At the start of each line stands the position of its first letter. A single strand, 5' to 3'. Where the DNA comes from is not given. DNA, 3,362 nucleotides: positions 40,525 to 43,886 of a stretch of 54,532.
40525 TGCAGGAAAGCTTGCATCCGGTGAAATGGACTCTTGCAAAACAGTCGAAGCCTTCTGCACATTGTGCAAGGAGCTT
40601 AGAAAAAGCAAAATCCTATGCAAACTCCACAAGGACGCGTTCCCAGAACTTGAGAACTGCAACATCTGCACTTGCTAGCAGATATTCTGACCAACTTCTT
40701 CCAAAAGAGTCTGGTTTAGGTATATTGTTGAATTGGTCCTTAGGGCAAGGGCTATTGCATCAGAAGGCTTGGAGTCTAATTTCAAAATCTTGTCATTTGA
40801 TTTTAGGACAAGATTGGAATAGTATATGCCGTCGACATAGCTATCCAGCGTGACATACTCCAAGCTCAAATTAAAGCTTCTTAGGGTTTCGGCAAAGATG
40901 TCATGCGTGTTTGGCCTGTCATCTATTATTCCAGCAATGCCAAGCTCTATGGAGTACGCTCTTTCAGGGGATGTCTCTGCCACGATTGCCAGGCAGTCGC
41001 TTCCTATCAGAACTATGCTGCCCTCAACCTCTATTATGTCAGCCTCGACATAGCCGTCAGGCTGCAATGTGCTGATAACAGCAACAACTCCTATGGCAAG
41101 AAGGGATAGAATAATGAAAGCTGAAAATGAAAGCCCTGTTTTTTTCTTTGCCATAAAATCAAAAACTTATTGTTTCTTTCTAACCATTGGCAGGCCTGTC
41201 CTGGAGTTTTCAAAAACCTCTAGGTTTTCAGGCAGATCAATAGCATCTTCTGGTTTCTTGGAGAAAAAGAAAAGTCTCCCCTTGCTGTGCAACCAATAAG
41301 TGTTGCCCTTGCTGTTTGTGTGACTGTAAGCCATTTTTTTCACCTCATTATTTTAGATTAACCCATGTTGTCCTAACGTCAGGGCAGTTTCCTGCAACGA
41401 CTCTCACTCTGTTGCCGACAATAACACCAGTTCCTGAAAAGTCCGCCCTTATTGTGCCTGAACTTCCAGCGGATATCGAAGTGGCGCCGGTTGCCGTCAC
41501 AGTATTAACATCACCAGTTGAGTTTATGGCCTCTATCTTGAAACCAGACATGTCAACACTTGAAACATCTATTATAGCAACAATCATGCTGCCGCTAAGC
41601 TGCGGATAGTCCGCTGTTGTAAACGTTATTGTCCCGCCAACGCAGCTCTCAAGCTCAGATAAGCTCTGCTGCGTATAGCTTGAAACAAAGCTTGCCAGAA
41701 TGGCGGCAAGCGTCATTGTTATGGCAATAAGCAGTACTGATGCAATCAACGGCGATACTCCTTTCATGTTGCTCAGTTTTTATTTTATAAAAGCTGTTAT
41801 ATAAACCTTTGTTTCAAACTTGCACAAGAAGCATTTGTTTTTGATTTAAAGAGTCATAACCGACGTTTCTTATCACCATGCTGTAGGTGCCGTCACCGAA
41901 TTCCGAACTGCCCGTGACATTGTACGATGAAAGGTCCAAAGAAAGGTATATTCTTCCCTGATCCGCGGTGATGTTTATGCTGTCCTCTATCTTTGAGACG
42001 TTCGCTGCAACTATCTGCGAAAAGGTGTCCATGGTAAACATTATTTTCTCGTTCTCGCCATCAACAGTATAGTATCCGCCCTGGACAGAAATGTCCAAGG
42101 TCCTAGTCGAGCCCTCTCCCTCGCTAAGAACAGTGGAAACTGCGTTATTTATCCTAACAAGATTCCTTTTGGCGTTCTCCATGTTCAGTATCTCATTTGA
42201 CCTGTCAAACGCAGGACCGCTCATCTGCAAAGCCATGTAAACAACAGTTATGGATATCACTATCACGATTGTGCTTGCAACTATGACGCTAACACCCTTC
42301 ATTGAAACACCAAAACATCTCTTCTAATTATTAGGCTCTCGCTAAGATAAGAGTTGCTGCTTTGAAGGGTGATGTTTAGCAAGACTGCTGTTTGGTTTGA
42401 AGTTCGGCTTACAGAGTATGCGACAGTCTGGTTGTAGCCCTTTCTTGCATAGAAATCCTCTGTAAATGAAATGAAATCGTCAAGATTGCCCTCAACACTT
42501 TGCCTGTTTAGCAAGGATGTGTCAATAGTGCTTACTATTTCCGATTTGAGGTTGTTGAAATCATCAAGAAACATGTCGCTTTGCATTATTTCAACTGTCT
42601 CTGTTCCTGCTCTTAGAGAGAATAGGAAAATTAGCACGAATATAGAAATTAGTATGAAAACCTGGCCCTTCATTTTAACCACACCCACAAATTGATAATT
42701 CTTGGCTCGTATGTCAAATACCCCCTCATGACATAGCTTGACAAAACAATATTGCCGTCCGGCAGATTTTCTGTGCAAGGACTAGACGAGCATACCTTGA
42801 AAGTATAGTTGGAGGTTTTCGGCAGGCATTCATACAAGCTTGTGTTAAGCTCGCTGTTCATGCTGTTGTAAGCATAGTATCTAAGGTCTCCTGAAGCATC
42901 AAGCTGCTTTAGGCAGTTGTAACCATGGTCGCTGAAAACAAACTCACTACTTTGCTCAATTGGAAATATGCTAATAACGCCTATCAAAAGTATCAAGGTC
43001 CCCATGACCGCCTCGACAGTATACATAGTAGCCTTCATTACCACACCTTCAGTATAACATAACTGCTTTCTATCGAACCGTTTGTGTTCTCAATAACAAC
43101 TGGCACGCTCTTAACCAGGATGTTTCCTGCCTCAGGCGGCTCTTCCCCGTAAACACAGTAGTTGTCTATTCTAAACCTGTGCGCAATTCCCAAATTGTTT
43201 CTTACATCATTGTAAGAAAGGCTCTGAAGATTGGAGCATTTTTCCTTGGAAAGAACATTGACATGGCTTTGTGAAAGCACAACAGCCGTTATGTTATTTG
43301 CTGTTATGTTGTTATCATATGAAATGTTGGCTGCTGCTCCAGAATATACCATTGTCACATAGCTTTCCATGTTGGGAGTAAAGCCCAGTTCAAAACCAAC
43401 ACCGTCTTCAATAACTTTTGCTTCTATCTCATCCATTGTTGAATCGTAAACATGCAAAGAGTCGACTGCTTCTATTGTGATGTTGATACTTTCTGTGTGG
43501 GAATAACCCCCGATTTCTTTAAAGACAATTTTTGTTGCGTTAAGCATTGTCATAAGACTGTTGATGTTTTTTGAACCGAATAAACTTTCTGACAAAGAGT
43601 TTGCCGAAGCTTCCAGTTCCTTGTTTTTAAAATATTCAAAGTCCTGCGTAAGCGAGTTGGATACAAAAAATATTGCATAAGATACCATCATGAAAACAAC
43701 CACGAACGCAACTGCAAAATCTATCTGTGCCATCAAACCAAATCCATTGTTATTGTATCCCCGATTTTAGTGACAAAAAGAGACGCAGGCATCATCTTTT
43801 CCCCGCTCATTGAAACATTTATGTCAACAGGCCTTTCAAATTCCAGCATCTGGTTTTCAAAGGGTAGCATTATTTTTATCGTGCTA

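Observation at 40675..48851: Type IV pilus/Tad-like operon with six pilin-like genes, a split platform and a KaiC/FlaH-like ATPase, but no PilB/FlaI-type motor or prepilin peptidase in the window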

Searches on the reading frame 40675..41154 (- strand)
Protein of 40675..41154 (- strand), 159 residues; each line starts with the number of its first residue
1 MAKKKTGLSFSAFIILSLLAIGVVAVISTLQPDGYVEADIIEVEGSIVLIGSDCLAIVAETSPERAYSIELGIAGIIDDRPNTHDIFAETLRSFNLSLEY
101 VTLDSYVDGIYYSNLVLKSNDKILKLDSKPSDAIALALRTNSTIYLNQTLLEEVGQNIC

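Call 5: search_protein_families(library=pfam, proteins=[window:40675-41154:-], max_evalue=0.1)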
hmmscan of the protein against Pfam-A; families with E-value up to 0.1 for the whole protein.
window:40675-41154:- (159 aa): 1 family
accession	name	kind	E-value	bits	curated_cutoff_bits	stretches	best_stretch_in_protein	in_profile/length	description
PF02577.19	BFN_dom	-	8.7e-23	80.7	27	1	64-156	19-109/112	Bifunctional nuclease domain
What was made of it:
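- Checked: BFN_dom nuclease with an N-terminal TM, 40675-41154(-): E 9e-23 (call 5).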

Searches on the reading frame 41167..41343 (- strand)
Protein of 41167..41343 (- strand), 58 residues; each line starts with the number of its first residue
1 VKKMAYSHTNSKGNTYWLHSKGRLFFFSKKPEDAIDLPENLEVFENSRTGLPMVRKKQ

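Call 7: search_protein_families(library=pfam, proteins=[window:41167-41343:-], max_evalue=0.01)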
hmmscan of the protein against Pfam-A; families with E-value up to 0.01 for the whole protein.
window:41167-41343:- (58 aa): 0 families

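Call 78: search_protein_families(library=pfam, alignment_id=A8, max_evalue=1)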
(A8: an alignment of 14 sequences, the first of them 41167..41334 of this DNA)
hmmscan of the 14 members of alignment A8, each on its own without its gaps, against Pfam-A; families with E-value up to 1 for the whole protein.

A. member 1, window:41167-41334:- (55 aa): 0 families

B. families by the number of members that match (of 14 scanned): 0 families

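Call 79: search_solved_structures(query=A8, max_evalue=5)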
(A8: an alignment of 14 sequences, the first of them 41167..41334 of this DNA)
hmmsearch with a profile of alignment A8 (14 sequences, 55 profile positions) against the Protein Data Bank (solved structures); distinct sequences matched with E-value up to 5: 2.
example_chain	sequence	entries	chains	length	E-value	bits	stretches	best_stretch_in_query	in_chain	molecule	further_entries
6qhg_A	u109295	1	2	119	1.3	12.1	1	3-17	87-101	Polymerase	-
2ytv_A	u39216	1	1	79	1.5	11.9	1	20-47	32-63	Cold shock domain-containing protein E1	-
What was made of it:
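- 41167..41334 (-): orf55, a small basic cytoplasmic protein of unknown function. It travels with the operon in the window's clade only, so it is probably not a core pilus part. No Pfam or PDB match (calls 78, 79).
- Tried and rejected: orf55: no Pfam or PDB match (calls 78, 79).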

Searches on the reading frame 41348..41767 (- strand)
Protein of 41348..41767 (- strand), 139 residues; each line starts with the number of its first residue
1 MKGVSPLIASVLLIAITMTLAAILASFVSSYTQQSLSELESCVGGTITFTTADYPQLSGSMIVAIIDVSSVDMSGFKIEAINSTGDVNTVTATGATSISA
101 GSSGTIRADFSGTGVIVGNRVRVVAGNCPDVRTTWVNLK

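Call 5: search_protein_families(library=pfam, proteins=[window:41348-41767:-], max_evalue=0.1)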
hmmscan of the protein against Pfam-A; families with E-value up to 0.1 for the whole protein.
window:41348-41767:- (139 aa): 1 family
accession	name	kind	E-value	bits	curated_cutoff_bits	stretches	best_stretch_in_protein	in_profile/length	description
PF07790.16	Pilin_N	-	2.3e-07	32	25.2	1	2-34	1-33/78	Archaeal Type IV pilin, N-terminal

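Call 15: search_protein_families(library=ncbifam, proteins=[window:41348-41767:-], max_evalue=0.01)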
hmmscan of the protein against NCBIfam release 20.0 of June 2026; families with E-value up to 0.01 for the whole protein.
window:41348-41767:- (139 aa): 2 families
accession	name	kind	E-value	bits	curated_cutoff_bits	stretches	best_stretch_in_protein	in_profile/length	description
TIGR02537.2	arch_flag_Nterm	domain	1.7e-07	30.6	20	1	2-30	3-31/33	archaellin/type IV pilin N-terminal domain-containing protein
NF046073.1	UpsA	equivalog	0.0024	18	130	1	1-80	1-77/136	pilin subunit UpsA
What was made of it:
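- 41348..41767 (-): pil6, candidate major pilin (139 aa), MKG|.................. Pfam Pilin_N E 2e-7 and TIGR02537 E 2e-7 (calls 5, 15).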

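Call 68: search_solved_structures(query=A3, max_evalue=1)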
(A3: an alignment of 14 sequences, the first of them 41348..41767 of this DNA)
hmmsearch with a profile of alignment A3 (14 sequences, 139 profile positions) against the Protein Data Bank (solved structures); distinct sequences matched with E-value up to 1: 7.
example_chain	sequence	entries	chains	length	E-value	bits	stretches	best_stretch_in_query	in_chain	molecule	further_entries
8rey_M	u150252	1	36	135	0.00045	24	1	4-109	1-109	Flagellin-like protein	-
8fj5_A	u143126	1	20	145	0.0041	20.9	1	4-124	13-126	Pilin_N domain-containing protein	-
8gi2_A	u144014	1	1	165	0.018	18.8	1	3-74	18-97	Natrinema pilin, PilA2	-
9myg_A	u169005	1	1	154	0.023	18.4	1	3-107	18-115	Archaeal Type IV pilin N-terminal domain-containing protein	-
8fk7_A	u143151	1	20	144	0.025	18.3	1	2-109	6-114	Flagellin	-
3j1r_A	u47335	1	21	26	0.25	15.1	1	4-29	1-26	archaeal adhesion filament core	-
5kyh_A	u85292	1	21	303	0.38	14.5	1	4-32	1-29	Iho670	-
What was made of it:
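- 41348..41767 (-): Mature chains that start at residue 1 (8rey_M, Iho670) align from query position 4, that is after MKG (call 68).
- On Archaeal type IV pilus system (Epd-like/Tad-like form): Its profile hits the solved pilus subunits 8rey_M, 8fj5_A, 8gi2_A, 9myg_A and 8fk7_A (call 68).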

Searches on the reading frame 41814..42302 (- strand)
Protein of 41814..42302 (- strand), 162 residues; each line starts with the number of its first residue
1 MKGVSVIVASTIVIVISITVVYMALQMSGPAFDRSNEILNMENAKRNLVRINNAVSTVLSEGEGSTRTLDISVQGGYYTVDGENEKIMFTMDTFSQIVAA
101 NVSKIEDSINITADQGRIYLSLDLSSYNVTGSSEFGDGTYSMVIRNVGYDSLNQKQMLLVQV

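Call 5: search_protein_families(library=pfam, proteins=[window:41814-42302:-], max_evalue=0.1)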
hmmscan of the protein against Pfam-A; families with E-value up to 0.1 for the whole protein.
window:41814-42302:- (162 aa): 0 families

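Call 15: search_protein_families(library=ncbifam, proteins=[window:41814-42302:-], max_evalue=0.01)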
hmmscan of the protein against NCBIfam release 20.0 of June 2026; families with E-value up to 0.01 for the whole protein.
window:41814-42302:- (162 aa): 0 families

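Call 69: search_solved_structures(query=A4, max_evalue=1)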
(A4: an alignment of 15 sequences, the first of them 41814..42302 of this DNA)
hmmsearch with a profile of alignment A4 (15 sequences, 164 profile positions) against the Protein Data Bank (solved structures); distinct sequences matched with E-value up to 1: 1.
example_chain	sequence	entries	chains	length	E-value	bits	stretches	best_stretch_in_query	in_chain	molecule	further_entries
7txi_A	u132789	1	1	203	0.0035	20.5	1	3-89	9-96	Probable flagellin 1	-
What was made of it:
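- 41814..42302 (-): pil5, pilin-like (162 aa), MKG|VSV.... Probable carrier of a variable C-terminal (adhesin-like) module in relatives; the window has the short form. The profile hits the solved archaellin 7txi_A at E 0.0035 (call 69).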

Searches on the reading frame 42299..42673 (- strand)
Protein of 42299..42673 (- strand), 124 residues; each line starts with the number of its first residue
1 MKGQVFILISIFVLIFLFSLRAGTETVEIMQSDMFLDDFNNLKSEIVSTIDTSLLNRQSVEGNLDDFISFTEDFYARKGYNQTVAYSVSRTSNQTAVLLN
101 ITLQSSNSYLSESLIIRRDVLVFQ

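Call 73: search_solved_structures(query=A7, max_evalue=5)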
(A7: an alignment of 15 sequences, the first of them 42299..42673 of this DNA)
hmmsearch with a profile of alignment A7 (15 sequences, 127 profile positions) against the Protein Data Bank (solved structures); distinct sequences matched with E-value up to 5: 5.
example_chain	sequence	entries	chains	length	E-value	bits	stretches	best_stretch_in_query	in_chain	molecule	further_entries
2lt9_A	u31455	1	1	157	0.3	14.5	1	48-97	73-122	Protein Slc8a3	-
8y2y_A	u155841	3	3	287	0.33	14.4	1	52-98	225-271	mRNA-capping enzyme regulatory subunit OPG124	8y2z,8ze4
8jed_B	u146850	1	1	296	0.46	13.9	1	52-99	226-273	mRNA-capping enzyme regulatory subunit OPG124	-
2vdw_B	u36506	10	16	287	0.73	13.3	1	52-98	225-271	MRNA-CAPPING ENZYME SMALL SUBUNIT | MRNA-CAPPING ENZYME REGULATORY SUBUNIT | Small subunit of mRNA capping enzyme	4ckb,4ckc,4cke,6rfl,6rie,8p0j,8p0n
5cfi_A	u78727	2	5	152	0.99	12.8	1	74-115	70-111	BIS(5'-nucleosyl)-tetraphosphatase (Diadenosine tetraphosphatase), putative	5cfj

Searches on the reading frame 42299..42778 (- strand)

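Call 5: search_protein_families(library=pfam, proteins=[window:42299-42778:-], max_evalue=0.1)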
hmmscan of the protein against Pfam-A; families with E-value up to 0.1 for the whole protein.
window:42299-42778:- (159 aa): 1 family
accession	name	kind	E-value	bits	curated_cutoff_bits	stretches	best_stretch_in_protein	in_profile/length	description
PF19506.4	DUF6040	-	0.079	12.9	23.4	0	45-88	72-113/233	Family of unknown function (DUF6040)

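Call 15: search_protein_families(library=ncbifam, proteins=[window:42299-42685:-], max_evalue=0.01)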
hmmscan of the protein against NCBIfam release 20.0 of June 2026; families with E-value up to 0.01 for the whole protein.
window:42299-42685:- (128 aa): 0 families

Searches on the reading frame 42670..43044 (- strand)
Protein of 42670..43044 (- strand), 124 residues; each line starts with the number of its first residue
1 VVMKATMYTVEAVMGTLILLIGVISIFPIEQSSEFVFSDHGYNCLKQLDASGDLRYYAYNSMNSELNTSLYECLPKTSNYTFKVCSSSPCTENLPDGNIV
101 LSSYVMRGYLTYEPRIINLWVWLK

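Call 5: search_protein_families(library=pfam, proteins=[window:42670-43044:-], max_evalue=0.1)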
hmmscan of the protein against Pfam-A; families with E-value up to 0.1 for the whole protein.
window:42670-43044:- (124 aa): 0 families

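Call 15: search_protein_families(library=ncbifam, proteins=[window:42670-43044:-], max_evalue=0.01)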
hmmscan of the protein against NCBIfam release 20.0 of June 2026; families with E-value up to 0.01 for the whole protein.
window:42670-43044:- (124 aa): 0 families

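Call 72: search_solved_structures(query=A6, max_evalue=5)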
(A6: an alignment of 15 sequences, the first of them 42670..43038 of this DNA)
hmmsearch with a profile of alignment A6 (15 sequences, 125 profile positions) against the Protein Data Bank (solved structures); distinct sequences matched with E-value up to 5: 1.
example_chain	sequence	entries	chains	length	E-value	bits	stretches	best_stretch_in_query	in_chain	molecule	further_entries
2lni_A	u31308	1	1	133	0.82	13.1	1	36-95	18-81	Stress-induced-phosphoprotein 1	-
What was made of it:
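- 42670..43038 (-): pil3, minor pilin-like (122 aa), MKA|TMYTVEA..., with a conserved Glu and four conserved Cys. No PDB hit (call 72).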

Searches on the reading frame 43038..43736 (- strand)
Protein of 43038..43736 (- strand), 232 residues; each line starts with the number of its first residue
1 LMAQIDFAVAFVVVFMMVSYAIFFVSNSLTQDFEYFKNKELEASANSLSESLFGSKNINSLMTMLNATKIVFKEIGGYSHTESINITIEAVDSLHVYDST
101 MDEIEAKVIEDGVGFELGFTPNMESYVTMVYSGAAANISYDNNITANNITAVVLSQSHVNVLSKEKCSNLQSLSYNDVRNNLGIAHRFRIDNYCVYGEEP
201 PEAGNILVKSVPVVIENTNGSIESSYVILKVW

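Call 5: search_protein_families(library=pfam, proteins=[window:43038-43736:-], max_evalue=0.1)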
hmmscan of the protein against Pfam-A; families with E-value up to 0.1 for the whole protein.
window:43038-43736:- (232 aa): 0 families

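Call 15: search_protein_families(library=ncbifam, proteins=[window:43038-43736:-], max_evalue=0.01)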
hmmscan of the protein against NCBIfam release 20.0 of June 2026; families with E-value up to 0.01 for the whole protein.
window:43038-43736:- (232 aa): 0 families

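Call 42: find_homologous_proteins(query=window:43038-43733:-, max_evalue=0.001)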
Query window:43038-43733:- (231 aa): 14 proteins with E <= 0.001 among 539 candidates.
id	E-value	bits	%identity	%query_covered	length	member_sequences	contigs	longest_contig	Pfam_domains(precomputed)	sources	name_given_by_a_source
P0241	1.8e-142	490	100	100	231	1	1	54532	-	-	-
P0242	1.6e-84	301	59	100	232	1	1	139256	-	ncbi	ncbi:MAG: hypothetical protein V1818_00055 [Candidatus Aenigmatarchaeota archaeon]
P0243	4.7e-67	244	50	100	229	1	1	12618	-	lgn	-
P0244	1.1e-63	233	50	100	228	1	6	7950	-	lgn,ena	-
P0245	3.0e-62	228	48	100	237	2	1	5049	-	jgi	jgi:hypothetical protein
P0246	4.8e-62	227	47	100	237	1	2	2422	-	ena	-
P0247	5.1e-62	227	49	100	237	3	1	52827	-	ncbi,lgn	ncbi:MAG: hypothetical protein ABIE55_02140 [Candidatus Aenigmatarchaeota archaeon]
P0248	3.2e-61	225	47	100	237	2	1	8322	-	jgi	-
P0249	3.1e-60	221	46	100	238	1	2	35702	-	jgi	jgi:hypothetical protein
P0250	1.3e-59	219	46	100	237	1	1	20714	-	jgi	jgi:hypothetical protein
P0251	1.7e-56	209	46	100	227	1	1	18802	-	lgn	-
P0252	1.8e-54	203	46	94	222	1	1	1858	-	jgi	jgi:hypothetical protein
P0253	1.5e-46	177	41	100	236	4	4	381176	-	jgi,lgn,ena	jgi:hypothetical protein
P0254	2.2e-44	170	41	100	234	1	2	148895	-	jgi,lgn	jgi:hypothetical protein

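Call 56: predict_structure(alignment_id=A2)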
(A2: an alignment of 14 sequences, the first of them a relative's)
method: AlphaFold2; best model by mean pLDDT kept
length: 231 residues; sequences in the alignment: 14
mean_pLDDT: 82.3   pTM: 0.66
mean pLDDT of the five models: 82.3, 81.2, 80.7, 80.3, 79.6
residues with pLDDT >= 90: 57; 70-90: 142; 50-70: 28; < 50: 4
segments of 3 or more residues with pLDDT < 50: 141-144
pLDDT, mean of each block of 10 residues (from residue 1): 70 74 63 78 89 82 89 88 78 85 82 87 90 65 62 87 90 90 88 90 86 87 91 92
secondary structure, 60 per line:
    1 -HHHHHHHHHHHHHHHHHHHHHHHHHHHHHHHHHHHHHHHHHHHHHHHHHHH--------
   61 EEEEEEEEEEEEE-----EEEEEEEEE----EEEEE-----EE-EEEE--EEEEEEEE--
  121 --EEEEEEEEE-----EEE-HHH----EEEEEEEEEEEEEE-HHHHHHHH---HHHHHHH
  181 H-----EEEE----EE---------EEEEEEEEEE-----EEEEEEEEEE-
elements in order: H2-52 E61-73 E79-87 E92-96 E105-108 E111-118 E123-131 E137-139 E148-161 H163-170 H174-181 E187-190 E206-215 E221-230
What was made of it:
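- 43038..43733 (-): pil2 (231 aa). Pilin-shaped accessory protein without the canonical class III motif; N-terminus MAQIDF... The AlphaFold2 model has mean pLDDT 82, with one helix at residues 2-52 followed by a beta-rich head (call 56).
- Tried and rejected: The pilin shape therefore rests only on the helix-plus-beta-head topology (call 56).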

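Call 61: fold_search(model_id=the predicted structure, library=pdb)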
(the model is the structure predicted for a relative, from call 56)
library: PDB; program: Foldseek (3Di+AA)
matches with E <= 10: 1145; with E <= 0.001: 0
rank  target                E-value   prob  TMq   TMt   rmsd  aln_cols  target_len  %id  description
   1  4ill_A                1.0e-02  0.28  0.16  0.14  15.6       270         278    7  Recognition and Cleavage of a non-structured CRISPR RNA by its Processing Endoribonuclease Cas6 (released 2013-03-20)
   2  3jqw_B                1.4e-02  0.69  0.16  0.26  12.2       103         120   11  Crystal structure of Clostridium histolyticum colH collagenase collagen-binding domain 3 at 2 Angstrom resolution in p (released 2010-09-29)
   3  3jqw_C                1.7e-02  0.69  0.16  0.26  11.5        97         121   10  Crystal structure of Clostridium histolyticum colH collagenase collagen-binding domain 3 at 2 Angstrom resolution in p (released 2010-09-29)
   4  6rrh                  1.9e-02  1.00  0.26  0.06   5.8        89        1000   10  GOLGI ALPHA-MANNOSIDASE II (released 2020-07-08)
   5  5xsv_B                3.0e-02  0.93  0.22  0.12   7.2       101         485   17  Crystal structure of an archaeal chitinase in the ligand-free form (released 2018-05-02)
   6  5xsv_A                3.0e-02  0.93  0.22  0.12   7.2       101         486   17  Crystal structure of an archaeal chitinase in the ligand-free form (released 2018-05-02)
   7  6lee                  3.1e-02  0.25  0.16  0.18  18.3       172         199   10  Crystal structure of Cypovirus Polyhedra mutant with deletion of Ala67-Ala104 (released 2020-12-09)
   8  6ex6_B                3.3e-02  0.33  0.19  0.08  20.8       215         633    6  The GH127, Beta-arabinofuranosidase, BT3674 (released 2018-11-21)
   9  5sv5                  3.7e-02  0.90  0.23  0.41   8.6       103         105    9  1.0 Angstrom Crystal Structure of pre-Peptidase C-terminal Domain of Collagenase from Bacillus anthracis. (released 2016-08-17)
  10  3isr_A                3.9e-02  0.82  0.19  0.16   5.6        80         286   12  The Crystal Structure of a Putative Cysteine Protease from Cytophaga hutchinsonii to 1.9A (released 2009-09-08)
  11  3afg_B                3.9e-02  0.72  0.21  0.11  10.7       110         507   13  Crystal structure of ProN-Tk-SP from Thermococcus kodakaraensis (released 2010-08-04)
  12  6rs0                  4.1e-02  0.99  0.24  0.06  12.5       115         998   11  GOLGI ALPHA-MANNOSIDASE II in complex with (2S,3S,4R,5R)-1-(2-(Benzyloxy)ethyl)-2-(hydroxymethyl)piperidine-3,4,5-triol (released 2020-07-08)
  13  8v3r_A                4.4e-02  0.14  0.14  0.09  13.2       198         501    8  Structure of CCP5 class2 (released 2024-07-17)
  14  6rrx                  4.6e-02  1.00  0.24  0.06   6.2        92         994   12  GOLGI ALPHA-MANNOSIDASE II in complex with (2S,3R)-2-(Hydroxymethyl)-3-piperidinol (released 2020-07-08)
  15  3afg_A                4.6e-02  0.82  0.22  0.12  11.2       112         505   12  Crystal structure of ProN-Tk-SP from Thermococcus kodakaraensis (released 2010-08-04)
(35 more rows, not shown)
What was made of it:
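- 43038..43733 (-): Foldseek against the PDB gives nothing significant (call 61).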
